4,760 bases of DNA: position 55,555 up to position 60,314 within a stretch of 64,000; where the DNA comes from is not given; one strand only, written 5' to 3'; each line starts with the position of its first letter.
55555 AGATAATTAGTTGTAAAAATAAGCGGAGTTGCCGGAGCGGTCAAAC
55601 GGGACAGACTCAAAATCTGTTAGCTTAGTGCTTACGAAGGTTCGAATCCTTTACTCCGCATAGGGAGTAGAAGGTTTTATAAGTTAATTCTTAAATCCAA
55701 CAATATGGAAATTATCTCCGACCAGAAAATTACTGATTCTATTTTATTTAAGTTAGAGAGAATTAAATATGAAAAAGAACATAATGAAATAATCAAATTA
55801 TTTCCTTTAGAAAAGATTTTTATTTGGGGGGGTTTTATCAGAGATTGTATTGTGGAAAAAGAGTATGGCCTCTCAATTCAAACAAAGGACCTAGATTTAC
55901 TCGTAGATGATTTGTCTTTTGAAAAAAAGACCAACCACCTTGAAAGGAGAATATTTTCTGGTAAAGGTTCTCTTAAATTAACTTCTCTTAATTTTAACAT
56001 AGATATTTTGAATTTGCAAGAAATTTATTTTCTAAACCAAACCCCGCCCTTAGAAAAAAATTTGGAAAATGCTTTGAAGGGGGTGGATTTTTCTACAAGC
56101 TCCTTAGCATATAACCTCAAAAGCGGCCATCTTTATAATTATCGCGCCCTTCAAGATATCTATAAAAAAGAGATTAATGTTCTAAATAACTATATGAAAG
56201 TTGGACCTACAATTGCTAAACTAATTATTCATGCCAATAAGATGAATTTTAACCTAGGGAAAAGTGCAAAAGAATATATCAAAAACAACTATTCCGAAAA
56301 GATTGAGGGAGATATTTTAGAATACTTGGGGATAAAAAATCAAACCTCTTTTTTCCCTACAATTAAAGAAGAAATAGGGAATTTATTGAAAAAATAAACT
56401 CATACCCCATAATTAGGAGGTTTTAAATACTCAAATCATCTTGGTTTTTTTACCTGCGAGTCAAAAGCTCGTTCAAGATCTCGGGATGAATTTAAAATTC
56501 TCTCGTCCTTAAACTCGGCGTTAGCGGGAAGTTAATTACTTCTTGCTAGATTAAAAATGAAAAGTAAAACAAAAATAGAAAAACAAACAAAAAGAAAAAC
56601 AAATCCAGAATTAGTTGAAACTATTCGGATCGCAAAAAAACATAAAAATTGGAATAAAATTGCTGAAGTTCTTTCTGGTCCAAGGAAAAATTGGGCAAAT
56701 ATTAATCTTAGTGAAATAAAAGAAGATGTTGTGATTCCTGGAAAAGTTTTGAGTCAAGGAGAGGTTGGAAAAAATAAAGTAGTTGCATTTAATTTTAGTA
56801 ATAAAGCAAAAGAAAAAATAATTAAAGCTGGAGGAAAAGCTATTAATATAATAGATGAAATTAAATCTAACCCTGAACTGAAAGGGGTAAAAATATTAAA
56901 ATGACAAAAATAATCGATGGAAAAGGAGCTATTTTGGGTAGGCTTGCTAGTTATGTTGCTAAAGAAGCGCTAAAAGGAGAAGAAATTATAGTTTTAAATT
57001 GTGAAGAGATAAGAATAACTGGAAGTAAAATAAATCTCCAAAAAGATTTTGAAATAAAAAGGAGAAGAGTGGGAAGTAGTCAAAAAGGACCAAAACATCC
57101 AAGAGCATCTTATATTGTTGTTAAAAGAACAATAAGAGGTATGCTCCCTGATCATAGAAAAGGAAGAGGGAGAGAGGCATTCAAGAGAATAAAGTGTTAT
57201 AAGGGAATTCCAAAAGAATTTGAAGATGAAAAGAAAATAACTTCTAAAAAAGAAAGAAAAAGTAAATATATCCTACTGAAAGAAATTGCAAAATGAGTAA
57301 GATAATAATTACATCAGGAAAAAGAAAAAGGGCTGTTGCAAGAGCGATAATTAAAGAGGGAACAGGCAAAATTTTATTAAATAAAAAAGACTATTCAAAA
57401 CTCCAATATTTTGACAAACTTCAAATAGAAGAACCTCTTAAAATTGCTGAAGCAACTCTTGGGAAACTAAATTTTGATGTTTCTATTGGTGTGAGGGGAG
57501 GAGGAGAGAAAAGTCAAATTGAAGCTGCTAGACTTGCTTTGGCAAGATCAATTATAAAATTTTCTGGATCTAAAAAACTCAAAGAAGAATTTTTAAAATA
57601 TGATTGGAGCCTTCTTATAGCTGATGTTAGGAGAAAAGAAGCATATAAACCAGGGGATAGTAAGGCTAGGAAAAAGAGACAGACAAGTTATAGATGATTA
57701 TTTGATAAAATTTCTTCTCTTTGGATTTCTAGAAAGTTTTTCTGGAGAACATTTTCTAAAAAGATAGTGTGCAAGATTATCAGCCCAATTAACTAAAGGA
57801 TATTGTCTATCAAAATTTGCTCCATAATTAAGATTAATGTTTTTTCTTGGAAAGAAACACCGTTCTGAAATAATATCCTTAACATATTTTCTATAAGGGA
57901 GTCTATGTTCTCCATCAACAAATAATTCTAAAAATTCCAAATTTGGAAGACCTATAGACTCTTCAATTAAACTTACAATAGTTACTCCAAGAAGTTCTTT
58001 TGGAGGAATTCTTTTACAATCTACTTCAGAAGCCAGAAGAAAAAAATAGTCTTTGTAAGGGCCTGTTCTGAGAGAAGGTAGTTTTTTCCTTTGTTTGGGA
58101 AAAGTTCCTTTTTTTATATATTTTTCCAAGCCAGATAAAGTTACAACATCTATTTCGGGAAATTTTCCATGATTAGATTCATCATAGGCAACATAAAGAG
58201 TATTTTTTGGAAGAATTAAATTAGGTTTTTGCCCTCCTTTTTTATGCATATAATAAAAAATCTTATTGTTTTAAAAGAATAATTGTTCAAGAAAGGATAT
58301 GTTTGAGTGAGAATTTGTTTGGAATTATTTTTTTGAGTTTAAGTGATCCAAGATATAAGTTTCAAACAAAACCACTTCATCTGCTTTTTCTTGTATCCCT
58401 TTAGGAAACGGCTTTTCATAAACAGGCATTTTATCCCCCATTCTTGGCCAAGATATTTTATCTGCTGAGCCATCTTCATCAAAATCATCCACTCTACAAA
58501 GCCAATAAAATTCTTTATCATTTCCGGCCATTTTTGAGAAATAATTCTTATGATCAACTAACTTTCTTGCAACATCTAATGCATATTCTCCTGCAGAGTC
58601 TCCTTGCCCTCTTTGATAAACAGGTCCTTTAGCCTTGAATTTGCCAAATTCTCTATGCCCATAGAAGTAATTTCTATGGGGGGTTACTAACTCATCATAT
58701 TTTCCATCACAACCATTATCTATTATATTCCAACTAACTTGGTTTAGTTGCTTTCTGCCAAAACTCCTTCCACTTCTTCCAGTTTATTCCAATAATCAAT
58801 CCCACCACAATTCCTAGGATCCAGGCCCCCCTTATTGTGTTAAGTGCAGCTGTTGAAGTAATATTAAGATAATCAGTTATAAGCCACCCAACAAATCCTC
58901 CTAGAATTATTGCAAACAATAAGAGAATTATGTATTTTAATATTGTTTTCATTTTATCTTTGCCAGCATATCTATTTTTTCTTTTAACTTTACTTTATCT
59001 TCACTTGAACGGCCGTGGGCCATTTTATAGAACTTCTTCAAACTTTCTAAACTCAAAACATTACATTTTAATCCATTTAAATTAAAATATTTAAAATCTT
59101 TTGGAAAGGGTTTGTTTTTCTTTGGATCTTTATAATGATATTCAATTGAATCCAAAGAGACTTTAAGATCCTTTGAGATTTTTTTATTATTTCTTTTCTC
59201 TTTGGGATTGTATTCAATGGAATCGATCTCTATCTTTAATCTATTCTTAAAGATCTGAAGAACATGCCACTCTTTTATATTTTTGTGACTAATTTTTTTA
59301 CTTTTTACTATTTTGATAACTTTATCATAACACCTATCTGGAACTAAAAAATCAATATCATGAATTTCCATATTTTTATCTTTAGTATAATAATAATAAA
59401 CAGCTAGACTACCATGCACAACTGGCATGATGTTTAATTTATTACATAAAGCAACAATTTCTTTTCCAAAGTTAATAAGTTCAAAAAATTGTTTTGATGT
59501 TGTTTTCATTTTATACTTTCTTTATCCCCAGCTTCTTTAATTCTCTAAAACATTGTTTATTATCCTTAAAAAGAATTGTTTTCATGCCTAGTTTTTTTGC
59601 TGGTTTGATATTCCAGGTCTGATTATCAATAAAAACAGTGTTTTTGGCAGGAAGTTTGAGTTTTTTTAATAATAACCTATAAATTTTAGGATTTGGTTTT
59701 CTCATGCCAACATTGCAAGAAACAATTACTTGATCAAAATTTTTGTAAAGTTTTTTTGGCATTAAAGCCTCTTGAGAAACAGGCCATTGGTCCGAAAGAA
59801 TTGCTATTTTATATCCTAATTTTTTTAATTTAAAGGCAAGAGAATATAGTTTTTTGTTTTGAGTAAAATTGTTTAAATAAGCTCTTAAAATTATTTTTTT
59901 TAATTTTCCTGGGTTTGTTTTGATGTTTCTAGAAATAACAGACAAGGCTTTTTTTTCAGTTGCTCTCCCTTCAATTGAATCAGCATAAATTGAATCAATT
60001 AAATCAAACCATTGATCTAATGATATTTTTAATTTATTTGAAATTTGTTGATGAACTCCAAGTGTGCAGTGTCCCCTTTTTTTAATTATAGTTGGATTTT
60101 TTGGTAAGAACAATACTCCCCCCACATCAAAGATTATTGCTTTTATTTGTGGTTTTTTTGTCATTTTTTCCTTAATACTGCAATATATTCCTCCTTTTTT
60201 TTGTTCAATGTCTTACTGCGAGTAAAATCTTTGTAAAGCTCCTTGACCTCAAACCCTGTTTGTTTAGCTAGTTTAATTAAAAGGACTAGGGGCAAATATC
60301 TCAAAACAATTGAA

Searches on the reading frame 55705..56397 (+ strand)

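Call 4: search_protein_families(library=pfam, proteins=[window:55705-56397:+], max_evalue=0.01)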
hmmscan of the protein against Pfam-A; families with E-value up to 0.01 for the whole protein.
window:55705-56397:+ (230 aa): 1 family
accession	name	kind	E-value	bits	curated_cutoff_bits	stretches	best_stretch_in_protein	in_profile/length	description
PF01743.26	PolyA_pol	-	0.0036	18.1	23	0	39-155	2-123/126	Poly A polymerase head domain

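Call 20: search_protein_families(library=ncbifam, proteins=[window:55705-56397:+], max_evalue=0.01)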
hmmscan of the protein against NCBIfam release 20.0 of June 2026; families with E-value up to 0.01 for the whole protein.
window:55705-56397:+ (230 aa): 0 families

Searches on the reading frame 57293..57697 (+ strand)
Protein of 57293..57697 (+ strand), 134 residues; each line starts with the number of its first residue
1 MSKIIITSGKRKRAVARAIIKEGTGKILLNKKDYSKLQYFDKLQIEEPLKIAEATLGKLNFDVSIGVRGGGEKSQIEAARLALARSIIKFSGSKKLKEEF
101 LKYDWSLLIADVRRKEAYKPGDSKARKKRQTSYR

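Call 15: find_related_loci(query=window:57293-57697:+, collection=genome_contigs, flank=10000)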
Query window:57293-57697:+ (134 aa) in genome_contigs; peptide patterns used: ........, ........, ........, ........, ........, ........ (x = any residue, [..] = any of these).
511 stretches matched a pattern; 243 encode a relative of the query (tblastn E <= 1e-3); the best 80 are kept; 80 distinct loci.
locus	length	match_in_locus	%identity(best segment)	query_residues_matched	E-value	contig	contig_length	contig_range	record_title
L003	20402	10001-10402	71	1-134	2e-60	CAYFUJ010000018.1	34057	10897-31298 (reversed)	MAG TPA_asm: Candidatus Woesearchaeota archaeon isolate ERP108616_co1_155 genome assembly, contig: k119_520140, whole ge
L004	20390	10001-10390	75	5-134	2e-60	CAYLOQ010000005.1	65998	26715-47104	MAG TPA_asm: Candidatus Woesearchaeota archaeon isolate binchicken_co85_6 genome assembly, contig: NODE_248_length_65998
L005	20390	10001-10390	73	5-134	1e-59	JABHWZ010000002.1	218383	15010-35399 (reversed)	MAG: archaeon isolate SI047_bin24 k141_141670, whole genome shotgun sequence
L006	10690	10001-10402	68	1-134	7e-60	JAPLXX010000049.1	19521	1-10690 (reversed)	MAG: Candidatus Pacearchaeota archaeon isolate LacPavin_0920_SED2_MAG_35_12 LacPavin_0920_SED2_scaffold_525832, whole ge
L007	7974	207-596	72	5-134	7e-60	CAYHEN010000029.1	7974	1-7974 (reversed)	MAG TPA_asm: Candidatus Woesearchaeota archaeon isolate ERP119705_co12_12 genome assembly, contig: NODE_11459_length_797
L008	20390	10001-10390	71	5-134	1e-59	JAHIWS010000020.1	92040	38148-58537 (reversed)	MAG: Nanoarchaeota archaeon isolate MM_PW_MetaG.mb.9 MM_PW_MetaG.mb.9_k141_537545, whole genome shotgun sequence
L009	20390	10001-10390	74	5-134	4e-59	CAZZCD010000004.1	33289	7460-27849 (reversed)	MAG TPA_asm: Candidatus Woesearchaeota archaeon isolate SRP068000_co1_158 genome assembly, contig: NODE_1410_length_3328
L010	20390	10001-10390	69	5-134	9e-59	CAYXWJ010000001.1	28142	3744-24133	MAG TPA_asm: Candidatus Woesearchaeota archaeon isolate binchicken_co151_73 genome assembly, contig: NODE_2205_length_28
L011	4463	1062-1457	71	3-134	7e-59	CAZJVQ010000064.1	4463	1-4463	MAG TPA_asm: Candidatus Woesearchaeota archaeon isolate binchicken_co136_21 genome assembly, contig: NODE_7723_length_44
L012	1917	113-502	71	5-134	3e-60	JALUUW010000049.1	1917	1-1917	MAG: Candidatus Pacearchaeota archaeon isolate 128-326_metabat1_scaf2bin.051 128-326_scaffold_41323_c1, whole genome sho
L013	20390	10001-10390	73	5-134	6e-59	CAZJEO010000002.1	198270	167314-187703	MAG TPA_asm: Candidatus Woesearchaeota archaeon isolate binchicken_co136_1 genome assembly, contig: NODE_19_length_19827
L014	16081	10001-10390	70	5-134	7e-59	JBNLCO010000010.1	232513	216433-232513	MAG: Candidatus Pacearchaeota archaeon isolate C1C2.bin.74.orig k141_945549, whole genome shotgun sequence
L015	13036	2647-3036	72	5-134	7e-59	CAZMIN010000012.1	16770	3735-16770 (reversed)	MAG TPA_asm: Candidatus Woesearchaeota archaeon isolate binchicken_co85_65 genome assembly, contig: NODE_1885_length_167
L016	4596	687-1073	72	6-134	3e-58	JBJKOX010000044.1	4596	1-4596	MAG: Candidatus Pacearchaeota archaeon isolate Bin_106 S1Ck127_2629201_flag_1_multi_6.0000_len_4596, whole genome shotgu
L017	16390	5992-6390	73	1-134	4e-58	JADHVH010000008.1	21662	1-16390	MAG: Candidatus Pacearchaeota archaeon isolate BS150m-G67 BS-150m-C2070, whole genome shotgun sequence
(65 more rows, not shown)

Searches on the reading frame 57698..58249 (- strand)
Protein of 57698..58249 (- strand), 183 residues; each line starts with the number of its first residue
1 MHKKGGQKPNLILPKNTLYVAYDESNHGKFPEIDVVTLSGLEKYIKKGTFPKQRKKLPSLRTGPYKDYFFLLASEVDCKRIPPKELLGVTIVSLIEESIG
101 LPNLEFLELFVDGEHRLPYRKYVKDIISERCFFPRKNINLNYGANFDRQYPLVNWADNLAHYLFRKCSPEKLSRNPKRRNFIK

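Call 4: search_protein_families(library=pfam, proteins=[window:57698-58249:-], max_evalue=0.01)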
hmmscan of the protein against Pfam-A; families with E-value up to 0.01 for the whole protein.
window:57698-58249:- (183 aa): 0 families

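Call 20: search_protein_families(library=ncbifam, proteins=[window:57698-58249:-], max_evalue=0.01)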
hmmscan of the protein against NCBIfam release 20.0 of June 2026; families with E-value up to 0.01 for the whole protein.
window:57698-58249:- (183 aa): 0 families

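Call 21: search_protein_families(library=phrogs, proteins=[window:57698-58249:-], max_evalue=0.01)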
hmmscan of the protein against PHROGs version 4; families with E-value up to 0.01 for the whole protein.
window:57698-58249:- (183 aa): 0 families

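Call 84: search_protein_families(library=padloc, proteins=[window:57698-58249:-], max_evalue=0.01)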
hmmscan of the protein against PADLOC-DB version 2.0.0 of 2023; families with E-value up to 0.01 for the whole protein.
window:57698-58249:- (183 aa): 0 families

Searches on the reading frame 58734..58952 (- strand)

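Call 4: search_protein_families(library=pfam, proteins=[window:58734-58952:-], max_evalue=0.01)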
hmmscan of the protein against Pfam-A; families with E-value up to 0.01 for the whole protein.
window:58734-58952:- (72 aa): 2 families
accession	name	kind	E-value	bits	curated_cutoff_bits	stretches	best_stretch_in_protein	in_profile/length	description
PF02674.22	Colicin_V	-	0.00059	20.3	29.3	1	3-54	60-110/144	Colicin V production protein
PF04276.17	DUF443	-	0.0093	16.2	26.2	1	8-67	65-123/202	Protein of unknown function (DUF443)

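Call 21: search_protein_families(library=phrogs, proteins=[window:58734-58952:-], max_evalue=0.01)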
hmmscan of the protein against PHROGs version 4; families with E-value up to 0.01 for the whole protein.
window:58734-58952:- (72 aa): 0 families

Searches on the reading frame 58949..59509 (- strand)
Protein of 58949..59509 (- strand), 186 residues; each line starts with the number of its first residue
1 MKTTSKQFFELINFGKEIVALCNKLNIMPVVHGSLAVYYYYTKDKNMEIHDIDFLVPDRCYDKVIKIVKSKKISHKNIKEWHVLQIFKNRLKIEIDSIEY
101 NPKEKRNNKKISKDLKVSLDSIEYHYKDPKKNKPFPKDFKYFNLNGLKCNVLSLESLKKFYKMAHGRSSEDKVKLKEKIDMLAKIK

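Call 4: search_protein_families(library=pfam, proteins=[window:58949-59509:-], max_evalue=0.01)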
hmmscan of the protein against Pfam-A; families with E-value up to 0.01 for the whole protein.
window:58949-59509:- (186 aa): 1 family
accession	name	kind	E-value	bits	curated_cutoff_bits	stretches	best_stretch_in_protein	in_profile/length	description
PF10706.15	Aminoglyc_resit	-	0.0015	19.1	21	1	17-172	4-141/149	Aminoglycoside-2''-adenylyltransferase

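Call 20: search_protein_families(library=ncbifam, proteins=[window:58949-59509:-], max_evalue=0.01)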
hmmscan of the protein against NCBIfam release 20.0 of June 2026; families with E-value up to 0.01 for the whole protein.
window:58949-59509:- (186 aa): 0 families

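Call 21: search_protein_families(library=phrogs, proteins=[window:58949-59509:-], max_evalue=0.01)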
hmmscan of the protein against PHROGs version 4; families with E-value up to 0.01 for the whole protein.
window:58949-59509:- (186 aa): 0 families

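Call 82: search_solved_structures(query=window:58949-59509:-, max_evalue=1)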
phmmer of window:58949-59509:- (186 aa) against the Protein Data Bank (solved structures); distinct sequences matched with E-value up to 1: 3.
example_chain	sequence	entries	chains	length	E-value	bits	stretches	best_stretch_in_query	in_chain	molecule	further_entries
3r9x_B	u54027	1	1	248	0.059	16.4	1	39-125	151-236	Ribosomal RNA small subunit methyltransferase A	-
3ftc_A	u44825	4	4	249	0.059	16.4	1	39-125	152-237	Dimethyladenosine transferase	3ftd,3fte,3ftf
5go1_A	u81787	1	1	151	0.7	12.9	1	113-166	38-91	Nucleoside diphosphate kinase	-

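Call 84: search_protein_families(library=padloc, proteins=[window:58949-59509:-], max_evalue=0.01)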
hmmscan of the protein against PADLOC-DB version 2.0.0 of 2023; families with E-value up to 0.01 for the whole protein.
window:58949-59509:- (186 aa): 0 families

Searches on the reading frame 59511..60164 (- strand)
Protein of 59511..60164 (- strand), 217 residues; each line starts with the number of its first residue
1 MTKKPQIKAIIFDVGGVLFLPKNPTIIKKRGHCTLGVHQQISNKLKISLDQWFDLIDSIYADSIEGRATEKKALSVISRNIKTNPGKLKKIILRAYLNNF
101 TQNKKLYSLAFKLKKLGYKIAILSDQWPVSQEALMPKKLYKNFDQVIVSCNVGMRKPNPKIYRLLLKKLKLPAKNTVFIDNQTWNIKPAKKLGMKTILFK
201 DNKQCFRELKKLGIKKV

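Call 4: search_protein_families(library=pfam, proteins=[window:59511-60164:-], max_evalue=0.01)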
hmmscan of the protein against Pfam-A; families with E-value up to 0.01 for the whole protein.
window:59511-60164:- (217 aa): 3 families
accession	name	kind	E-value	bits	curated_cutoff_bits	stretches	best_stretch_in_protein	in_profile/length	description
PF00702.32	Hydrolase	-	8.3e-15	56.1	26.4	1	7-193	1-191/191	haloacid dehalogenase-like hydrolase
PF13419.12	HAD_2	-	6.2e-12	46.4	23.8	1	99-198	77-177/178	Haloacid dehalogenase-like hydrolase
PF13242.12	Hydrolase_like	-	0.00013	22.2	22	1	154-210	2-59/75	HAD-hyrolase-like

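Call 20: search_protein_families(library=ncbifam, proteins=[window:59511-60164:-], max_evalue=0.01)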
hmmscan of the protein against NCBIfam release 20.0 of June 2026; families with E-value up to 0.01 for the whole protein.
window:59511-60164:- (217 aa): 30 families (the best 25 are shown)
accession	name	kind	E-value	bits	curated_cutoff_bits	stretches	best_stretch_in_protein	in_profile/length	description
TIGR02247.1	HAD-1A3-hyp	subfamily_domain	7.1e-32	110.8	125.4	1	6-212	1-208/211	epoxide hydrolase N-terminal domain-like phosphatase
TIGR02253.1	CTE7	subfamily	3.9e-18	66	169.75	1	7-204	2-199/221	TIGR02253 family HAD-type hydrolase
TIGR01509.1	HAD-SF-IA-v3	subfamily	1.6e-16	60.9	29.4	1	119-198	80-153/154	HAD-IA family hydrolase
NF006991.0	PRK09456.1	equivalog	1.9e-13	50.6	295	1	110-204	93-189/199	glucose-1-phosphatase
TIGR02254.1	YjjG_YfnB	equivalog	7e-12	45.3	159.9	1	96-204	88-201/223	YjjG family noncanonical pyrimidine nucleotidase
TIGR01428.1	HAD_type_II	equivalog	1.1e-11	45.2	125.4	1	70-198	60-189/197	haloacid dehalogenase type II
TIGR02252.1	DREG-2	subfamily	1.2e-10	41.5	155.2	1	100-198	104-203/203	HAD hydrolase, REG-2-like, family IA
TIGR01993.1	Pyr-5-nucltdase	equivalog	1.1e-09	38.4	142.9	1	112-198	92-182/183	pyrimidine 5'-nucleotidase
NF046057.1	bifunc_MtlD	equivalog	5.1e-08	31.8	800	1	105-211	96-203/683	bifunctional mannitol-1-phosphate dehydrogenase/phosphatase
NF006976.0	PRK09449.1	equivalog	1.3e-07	31.4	183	1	71-204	65-200/225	pyrimidine 5'-nucleotidase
TIGR01662.1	HAD-SF-IIIA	subfamily_domain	3e-07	30.6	44.6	1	112-201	36-140/141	HAD-IIIA family hydrolase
TIGR02009.1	PGMB-YQAB-SF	subfamily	1e-06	29.1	153.35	1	7-197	1-184/186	beta-phosphoglucomutase family hydrolase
NF009804.0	PRK13288.1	equivalog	2.2e-06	27.3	218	1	103-198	84-180/215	pyrophosphatase PpaX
NF053830.1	RUBPPhHalo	equivalog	2.6e-06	27.2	330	1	93-204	95-208/234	ribulose-1,5-bisphosphate 5-phosphatase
TIGR01549.1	HAD-SF-IA-v1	subfamily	4.3e-06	27.2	23.3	1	115-191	74-147/149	HAD-IA family hydrolase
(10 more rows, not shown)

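Call 21: search_protein_families(library=phrogs, proteins=[window:59511-60164:-], max_evalue=0.01)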
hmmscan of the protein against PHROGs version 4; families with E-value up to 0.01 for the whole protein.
window:59511-60164:- (217 aa): 2 families
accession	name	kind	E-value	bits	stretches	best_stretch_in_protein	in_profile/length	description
phrog_8468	-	other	3.9e-13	50.7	1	7-204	7-197/221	HAD-superfamily hydrolase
phrog_29467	-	unknown function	3.4e-07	31.4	1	107-201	62-156/178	-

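Call 84: search_protein_families(library=padloc, proteins=[window:59511-60164:-], max_evalue=0.01)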
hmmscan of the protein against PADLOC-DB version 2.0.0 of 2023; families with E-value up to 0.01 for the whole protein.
window:59511-60164:- (217 aa): 0 families
